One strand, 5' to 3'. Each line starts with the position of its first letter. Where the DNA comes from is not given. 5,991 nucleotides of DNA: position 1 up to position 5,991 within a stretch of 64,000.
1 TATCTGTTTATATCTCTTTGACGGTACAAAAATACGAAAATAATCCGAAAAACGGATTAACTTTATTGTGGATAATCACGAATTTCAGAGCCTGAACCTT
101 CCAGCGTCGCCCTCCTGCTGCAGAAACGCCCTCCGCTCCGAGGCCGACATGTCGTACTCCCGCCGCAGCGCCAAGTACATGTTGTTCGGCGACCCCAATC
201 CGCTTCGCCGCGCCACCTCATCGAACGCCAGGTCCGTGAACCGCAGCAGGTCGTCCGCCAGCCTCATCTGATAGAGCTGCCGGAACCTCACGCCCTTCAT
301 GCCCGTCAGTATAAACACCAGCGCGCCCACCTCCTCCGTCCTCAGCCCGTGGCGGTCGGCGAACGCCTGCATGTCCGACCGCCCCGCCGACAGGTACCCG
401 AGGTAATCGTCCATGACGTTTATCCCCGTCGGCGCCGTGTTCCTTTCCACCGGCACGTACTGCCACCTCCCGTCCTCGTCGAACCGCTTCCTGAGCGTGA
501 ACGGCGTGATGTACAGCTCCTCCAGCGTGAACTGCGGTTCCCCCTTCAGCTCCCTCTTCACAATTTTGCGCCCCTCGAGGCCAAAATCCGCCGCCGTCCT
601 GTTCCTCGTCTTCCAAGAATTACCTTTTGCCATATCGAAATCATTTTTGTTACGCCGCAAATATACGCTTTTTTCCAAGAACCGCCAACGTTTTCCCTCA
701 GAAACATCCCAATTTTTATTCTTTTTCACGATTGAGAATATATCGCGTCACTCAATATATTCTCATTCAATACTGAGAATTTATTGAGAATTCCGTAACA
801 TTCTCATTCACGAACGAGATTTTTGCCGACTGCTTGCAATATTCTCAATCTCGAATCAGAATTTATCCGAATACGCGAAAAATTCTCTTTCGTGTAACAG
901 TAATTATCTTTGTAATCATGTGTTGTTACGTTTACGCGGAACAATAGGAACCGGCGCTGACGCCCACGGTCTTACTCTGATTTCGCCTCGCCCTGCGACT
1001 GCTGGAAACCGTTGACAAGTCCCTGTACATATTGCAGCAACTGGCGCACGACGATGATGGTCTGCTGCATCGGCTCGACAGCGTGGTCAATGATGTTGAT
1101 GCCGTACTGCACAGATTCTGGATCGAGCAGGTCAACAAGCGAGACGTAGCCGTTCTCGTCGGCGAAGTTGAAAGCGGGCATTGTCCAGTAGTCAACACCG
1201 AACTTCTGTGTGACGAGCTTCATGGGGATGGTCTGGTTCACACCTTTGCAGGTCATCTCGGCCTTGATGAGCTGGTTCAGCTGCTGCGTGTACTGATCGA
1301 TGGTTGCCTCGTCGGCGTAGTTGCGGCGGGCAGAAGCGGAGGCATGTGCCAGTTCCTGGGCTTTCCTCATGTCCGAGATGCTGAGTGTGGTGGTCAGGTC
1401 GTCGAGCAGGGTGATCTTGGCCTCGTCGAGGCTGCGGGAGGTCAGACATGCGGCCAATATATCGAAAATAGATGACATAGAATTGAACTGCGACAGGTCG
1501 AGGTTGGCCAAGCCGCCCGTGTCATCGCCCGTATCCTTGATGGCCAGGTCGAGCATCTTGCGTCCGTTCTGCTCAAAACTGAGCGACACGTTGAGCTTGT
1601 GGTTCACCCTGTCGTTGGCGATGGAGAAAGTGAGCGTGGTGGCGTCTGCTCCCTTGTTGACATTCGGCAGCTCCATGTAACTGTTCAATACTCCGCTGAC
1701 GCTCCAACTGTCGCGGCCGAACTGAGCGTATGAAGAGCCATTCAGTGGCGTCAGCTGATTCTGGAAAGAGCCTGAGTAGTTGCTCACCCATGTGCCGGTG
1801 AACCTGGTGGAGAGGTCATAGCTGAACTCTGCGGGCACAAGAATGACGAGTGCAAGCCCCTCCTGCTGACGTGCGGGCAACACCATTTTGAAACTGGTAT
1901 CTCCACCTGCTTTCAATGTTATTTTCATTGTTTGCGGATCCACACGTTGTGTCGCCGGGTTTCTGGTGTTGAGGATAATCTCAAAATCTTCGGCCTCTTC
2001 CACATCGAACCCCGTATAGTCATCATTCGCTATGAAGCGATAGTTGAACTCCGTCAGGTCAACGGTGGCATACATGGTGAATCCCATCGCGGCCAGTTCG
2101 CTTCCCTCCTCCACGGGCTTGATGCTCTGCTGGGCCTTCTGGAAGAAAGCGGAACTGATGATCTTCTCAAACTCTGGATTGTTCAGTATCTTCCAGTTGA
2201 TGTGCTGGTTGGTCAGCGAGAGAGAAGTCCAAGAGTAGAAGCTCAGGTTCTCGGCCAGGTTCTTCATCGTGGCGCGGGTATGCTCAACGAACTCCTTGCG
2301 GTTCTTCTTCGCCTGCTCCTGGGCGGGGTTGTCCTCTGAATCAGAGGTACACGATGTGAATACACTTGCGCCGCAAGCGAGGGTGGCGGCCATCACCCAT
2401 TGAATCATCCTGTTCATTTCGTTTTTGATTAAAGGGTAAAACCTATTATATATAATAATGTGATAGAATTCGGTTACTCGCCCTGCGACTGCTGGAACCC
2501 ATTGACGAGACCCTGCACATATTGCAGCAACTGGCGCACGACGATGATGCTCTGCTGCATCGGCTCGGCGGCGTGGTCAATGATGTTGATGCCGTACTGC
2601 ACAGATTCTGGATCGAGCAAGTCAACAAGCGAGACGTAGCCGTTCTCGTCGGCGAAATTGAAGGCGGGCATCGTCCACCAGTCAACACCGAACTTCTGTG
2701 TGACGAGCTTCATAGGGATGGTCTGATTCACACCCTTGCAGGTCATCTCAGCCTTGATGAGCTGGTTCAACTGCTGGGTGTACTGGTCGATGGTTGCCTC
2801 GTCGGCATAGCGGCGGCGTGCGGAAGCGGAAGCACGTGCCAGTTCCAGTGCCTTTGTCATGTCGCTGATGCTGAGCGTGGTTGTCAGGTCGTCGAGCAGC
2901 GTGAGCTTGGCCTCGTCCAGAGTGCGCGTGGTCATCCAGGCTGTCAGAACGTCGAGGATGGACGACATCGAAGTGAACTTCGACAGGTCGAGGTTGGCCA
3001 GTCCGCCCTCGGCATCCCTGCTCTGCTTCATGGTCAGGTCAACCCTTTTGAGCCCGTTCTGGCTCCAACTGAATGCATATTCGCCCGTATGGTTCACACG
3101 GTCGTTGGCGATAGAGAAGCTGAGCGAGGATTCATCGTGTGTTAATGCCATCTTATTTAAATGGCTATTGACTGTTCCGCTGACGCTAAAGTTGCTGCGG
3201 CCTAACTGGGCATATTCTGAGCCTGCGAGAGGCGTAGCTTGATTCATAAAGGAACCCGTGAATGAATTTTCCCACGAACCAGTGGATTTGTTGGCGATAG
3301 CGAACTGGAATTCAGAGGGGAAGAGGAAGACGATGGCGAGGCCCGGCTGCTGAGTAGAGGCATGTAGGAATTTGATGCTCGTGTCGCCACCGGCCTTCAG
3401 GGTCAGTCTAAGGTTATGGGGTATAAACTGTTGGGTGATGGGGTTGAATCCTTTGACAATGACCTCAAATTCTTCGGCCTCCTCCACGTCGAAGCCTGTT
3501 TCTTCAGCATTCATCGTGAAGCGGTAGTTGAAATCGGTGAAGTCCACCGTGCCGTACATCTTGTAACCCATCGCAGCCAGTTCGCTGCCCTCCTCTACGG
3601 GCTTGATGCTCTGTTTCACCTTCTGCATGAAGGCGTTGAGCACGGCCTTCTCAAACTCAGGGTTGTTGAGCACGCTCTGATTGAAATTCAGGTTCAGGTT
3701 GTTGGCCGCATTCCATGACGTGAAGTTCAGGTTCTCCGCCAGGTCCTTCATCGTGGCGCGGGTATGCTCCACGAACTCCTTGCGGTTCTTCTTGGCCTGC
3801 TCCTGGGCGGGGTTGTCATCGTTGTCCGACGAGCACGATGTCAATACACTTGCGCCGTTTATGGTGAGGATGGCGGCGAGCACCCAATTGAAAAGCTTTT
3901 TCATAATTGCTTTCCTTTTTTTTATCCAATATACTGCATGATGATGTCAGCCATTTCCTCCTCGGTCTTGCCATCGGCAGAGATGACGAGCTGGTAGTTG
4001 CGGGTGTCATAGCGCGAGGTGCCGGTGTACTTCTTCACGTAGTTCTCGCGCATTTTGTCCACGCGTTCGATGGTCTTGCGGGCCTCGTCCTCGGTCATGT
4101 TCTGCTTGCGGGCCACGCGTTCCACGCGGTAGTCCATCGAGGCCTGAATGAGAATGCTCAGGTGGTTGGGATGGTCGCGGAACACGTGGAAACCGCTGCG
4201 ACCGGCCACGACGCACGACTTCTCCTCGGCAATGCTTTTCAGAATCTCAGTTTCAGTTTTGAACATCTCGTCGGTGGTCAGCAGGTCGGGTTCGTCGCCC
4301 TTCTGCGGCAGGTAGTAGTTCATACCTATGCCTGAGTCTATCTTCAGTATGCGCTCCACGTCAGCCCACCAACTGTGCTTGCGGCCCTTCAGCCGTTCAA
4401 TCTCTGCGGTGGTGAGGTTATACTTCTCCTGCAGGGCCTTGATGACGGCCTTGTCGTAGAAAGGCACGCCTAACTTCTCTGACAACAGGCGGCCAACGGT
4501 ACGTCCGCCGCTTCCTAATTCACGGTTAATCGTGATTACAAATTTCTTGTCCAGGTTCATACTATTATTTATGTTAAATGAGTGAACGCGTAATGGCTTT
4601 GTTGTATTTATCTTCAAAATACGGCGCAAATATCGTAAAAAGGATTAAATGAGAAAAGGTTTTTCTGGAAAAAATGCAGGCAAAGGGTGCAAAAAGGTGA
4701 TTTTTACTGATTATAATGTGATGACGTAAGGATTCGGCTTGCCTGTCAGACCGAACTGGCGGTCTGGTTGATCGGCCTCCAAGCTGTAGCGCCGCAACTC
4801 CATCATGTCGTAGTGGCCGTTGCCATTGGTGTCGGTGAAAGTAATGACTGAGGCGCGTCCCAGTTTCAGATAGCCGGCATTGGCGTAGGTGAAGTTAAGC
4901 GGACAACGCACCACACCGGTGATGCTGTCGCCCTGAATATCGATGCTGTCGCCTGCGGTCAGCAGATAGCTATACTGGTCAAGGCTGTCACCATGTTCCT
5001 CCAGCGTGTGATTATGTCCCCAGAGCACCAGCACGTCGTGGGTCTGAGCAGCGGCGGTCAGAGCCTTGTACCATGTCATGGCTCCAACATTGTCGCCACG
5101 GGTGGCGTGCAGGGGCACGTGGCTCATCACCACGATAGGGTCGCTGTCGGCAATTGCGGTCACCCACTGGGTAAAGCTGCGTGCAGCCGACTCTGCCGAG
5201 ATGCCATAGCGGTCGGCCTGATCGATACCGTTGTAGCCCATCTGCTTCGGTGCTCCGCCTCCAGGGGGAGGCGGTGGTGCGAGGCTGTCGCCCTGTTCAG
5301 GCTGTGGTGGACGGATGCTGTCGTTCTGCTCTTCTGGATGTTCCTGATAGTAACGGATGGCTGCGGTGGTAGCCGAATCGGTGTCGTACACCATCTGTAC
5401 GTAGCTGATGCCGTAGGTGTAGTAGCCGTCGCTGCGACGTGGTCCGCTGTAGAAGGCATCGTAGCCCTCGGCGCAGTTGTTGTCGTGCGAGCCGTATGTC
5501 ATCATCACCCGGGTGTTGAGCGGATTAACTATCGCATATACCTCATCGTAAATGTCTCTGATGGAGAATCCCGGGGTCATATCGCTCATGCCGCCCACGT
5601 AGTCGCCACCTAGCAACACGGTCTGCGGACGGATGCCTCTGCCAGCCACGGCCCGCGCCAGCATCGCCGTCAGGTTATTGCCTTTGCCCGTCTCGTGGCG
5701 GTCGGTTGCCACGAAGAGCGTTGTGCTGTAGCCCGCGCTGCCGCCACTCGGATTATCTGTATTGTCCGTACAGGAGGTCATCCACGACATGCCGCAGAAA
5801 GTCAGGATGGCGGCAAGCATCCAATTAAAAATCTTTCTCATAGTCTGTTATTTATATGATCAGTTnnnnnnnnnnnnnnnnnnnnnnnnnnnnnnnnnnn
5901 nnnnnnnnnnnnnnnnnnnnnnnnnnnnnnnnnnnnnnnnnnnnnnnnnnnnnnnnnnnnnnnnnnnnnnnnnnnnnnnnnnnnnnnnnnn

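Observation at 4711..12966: Sigma-less partner-switching module in one operon with a small alarmone synthetase, an alarmone hydrolase, a kinase and two phosphatases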

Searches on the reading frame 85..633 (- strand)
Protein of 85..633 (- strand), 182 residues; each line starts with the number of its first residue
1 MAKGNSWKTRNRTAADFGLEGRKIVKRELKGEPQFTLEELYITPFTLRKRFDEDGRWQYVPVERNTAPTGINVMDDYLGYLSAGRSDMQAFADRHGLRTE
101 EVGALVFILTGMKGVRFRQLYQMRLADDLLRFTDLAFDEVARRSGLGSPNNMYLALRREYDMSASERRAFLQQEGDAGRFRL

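Call 33: search_protein_families(library=pfam, proteins=[window:85-633:-], max_evalue=0.001)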
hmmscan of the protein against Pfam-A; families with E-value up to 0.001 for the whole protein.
window:85-633:- (182 aa): 1 family
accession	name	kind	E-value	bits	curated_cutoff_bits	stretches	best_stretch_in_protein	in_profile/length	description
PF12833.13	HTH_18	-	5.3e-06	27.1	33.6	1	109-168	19-78/80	Helix-turn-helix domain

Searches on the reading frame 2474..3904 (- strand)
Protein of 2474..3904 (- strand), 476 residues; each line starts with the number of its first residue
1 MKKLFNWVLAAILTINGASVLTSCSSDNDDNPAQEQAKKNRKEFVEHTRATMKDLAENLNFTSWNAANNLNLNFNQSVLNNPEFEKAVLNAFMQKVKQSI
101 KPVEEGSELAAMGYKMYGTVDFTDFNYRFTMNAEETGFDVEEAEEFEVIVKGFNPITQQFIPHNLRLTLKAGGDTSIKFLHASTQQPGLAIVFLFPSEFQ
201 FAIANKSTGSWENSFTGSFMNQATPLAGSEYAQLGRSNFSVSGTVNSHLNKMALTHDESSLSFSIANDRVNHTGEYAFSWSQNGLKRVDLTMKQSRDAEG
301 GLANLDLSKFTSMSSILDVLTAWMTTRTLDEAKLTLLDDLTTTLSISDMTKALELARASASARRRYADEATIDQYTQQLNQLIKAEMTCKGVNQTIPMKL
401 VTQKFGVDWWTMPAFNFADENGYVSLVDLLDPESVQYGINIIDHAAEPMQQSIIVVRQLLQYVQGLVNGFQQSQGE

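Call 4: search_protein_families(library=pfam, proteins=[window:2474-3904:-], max_evalue=0.01)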
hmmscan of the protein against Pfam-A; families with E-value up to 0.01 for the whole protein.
window:2474-3904:- (476 aa): 1 family
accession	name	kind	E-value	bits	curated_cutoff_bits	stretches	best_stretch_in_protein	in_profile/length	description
PF16342.10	DUF4972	-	0.0069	16.7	28.8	0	4-62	6-66/128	Domain of unknown function (DUF4972)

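Call 5: search_protein_families(library=ncbifam, proteins=[window:2474-3904:-], max_evalue=0.01)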
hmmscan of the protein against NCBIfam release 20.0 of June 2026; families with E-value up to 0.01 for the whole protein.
window:2474-3904:- (476 aa): 1 family
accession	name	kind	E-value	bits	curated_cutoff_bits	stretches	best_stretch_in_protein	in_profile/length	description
NF050125.1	ChrA_rel_RiPP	equivalog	0.0072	17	40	0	3-43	2-42/56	chryseobasin-related MNIO class RiPP peptide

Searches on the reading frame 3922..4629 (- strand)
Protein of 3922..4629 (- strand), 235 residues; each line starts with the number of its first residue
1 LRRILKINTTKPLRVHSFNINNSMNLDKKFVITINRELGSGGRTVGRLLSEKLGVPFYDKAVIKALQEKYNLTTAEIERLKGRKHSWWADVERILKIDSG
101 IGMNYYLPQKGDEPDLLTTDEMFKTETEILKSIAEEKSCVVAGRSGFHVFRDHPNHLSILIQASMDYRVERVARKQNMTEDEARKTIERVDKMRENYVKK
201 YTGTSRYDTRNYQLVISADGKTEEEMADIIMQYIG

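Call 4: search_protein_families(library=pfam, proteins=[window:3922-4629:-], max_evalue=0.01)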
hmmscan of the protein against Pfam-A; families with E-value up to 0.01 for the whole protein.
window:3922-4629:- (235 aa): 3 families
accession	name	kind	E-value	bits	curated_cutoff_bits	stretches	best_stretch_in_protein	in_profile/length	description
PF13189.12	Cytidylate_kin2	-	2.3e-46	158.6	28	1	31-217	1-173/176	Cytidylate kinase-like family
PF01202.28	SKI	-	1.4e-06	29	22.1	0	124-201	49-135/159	Shikimate kinase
PF02224.24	Cytidylate_kin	-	0.00012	22.3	26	1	128-234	104-209/211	Cytidylate kinase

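Call 5: search_protein_families(library=ncbifam, proteins=[window:3922-4629:-], max_evalue=0.01)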
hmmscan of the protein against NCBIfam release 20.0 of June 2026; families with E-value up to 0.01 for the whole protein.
window:3922-4629:- (235 aa): 3 families
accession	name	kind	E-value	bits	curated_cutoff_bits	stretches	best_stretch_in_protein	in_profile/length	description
TIGR02173.1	cyt_kin_arch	equivalog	8e-12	45.5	102.1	1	131-234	67-168/169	(d)CMP kinase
NF010552.0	PRK13946.1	equivalog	1.2e-05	25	186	0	15-60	10-54/198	shikimate kinase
NF003456.0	PRK05057.1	equivalog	0.0021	18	195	0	36-60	11-35/173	shikimate kinase AroK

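Call 51: search_protein_families(library=padloc, proteins=[window:3922-4560:-], max_evalue=0.001)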
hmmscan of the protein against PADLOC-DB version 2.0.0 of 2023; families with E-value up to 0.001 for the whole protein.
window:3922-4560:- (212 aa): 1 family
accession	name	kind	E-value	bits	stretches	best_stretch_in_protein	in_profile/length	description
PDLC02905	pVip-kinase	-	3.9e-10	37.6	1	77-209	46-170/474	Viperin-kinase fusion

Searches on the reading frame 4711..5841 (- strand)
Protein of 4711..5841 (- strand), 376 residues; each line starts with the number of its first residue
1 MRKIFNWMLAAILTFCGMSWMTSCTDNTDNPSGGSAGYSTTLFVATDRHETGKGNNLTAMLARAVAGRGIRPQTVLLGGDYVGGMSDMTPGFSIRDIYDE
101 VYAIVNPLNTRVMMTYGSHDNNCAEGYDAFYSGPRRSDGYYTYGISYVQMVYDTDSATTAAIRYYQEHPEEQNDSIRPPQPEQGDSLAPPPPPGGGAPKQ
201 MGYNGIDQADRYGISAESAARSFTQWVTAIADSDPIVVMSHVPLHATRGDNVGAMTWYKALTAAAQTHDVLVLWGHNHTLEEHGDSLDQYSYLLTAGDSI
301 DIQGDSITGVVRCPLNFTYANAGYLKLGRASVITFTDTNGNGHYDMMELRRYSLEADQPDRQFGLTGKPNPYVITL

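Call 4: search_protein_families(library=pfam, proteins=[window:4711-5841:-], max_evalue=0.01)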
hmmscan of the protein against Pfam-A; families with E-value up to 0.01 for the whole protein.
window:4711-5841:- (376 aa): 1 family
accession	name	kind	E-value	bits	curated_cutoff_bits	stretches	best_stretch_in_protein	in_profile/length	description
PF00149.33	Metallophos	-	8.8e-09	36.5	21.5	1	43-279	4-190/191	Calcineurin-like phosphoesterase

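Call 5: search_protein_families(library=ncbifam, proteins=[window:4711-5841:-], max_evalue=0.01)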
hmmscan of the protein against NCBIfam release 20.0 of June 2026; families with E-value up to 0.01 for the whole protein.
window:4711-5841:- (376 aa): 0 families

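Call 51: search_protein_families(library=padloc, proteins=[window:4711-5841:-], max_evalue=0.001)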
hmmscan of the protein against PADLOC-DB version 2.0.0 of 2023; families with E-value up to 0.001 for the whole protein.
window:4711-5841:- (376 aa): 0 families
